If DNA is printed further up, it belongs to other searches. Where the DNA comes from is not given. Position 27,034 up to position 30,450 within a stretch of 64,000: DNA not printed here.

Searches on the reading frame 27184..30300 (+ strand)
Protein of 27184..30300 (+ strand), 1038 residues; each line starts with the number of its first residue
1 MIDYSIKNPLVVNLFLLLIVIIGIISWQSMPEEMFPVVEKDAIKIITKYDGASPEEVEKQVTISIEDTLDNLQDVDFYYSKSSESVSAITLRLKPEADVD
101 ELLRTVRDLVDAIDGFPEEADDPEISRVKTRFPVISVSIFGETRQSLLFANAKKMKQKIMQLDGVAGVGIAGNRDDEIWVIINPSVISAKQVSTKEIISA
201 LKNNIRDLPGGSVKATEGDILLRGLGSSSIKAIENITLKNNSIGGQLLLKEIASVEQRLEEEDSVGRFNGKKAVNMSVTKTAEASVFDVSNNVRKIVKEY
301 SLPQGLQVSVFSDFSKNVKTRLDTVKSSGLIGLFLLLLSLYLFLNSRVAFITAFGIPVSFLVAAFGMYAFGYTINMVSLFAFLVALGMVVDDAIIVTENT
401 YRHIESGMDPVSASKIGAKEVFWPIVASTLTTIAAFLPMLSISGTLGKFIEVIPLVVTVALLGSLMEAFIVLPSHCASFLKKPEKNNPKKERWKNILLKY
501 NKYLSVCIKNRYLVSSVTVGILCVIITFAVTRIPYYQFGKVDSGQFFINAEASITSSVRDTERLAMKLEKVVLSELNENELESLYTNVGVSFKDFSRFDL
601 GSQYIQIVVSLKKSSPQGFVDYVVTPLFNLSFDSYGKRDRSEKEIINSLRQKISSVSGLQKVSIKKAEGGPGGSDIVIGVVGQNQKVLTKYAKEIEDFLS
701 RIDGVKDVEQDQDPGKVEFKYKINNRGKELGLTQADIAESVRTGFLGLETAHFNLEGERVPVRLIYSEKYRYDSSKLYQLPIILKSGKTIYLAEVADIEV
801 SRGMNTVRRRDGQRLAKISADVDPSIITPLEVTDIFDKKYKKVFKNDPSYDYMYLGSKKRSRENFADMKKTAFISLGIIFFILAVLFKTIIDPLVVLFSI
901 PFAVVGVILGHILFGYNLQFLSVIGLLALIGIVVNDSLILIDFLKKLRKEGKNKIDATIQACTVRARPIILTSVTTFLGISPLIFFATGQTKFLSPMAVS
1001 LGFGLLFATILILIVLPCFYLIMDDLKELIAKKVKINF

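Call 35: search_protein_families(library=pfam, proteins=[window:27184-30300:+], max_evalue=0.00001)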
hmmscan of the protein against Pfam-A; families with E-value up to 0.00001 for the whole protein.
window:27184-30300:+ (1038 aa): 3 families
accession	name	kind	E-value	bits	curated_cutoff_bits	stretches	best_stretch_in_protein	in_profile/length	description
PF00873.25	ACR_tran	-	2.6e-183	611.9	28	1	1-1023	1-1020/1021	AcrB/AcrD/AcrF family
PF03176.21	MMPL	-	1.9e-09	37.4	20.5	0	867-1021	144-300/333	MMPL family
PF02355.23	SecD_SecF_C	-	4.3e-08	33.2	20.5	1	859-1009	24-172/189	Protein export membrane protein SecD/SecF, C-terminal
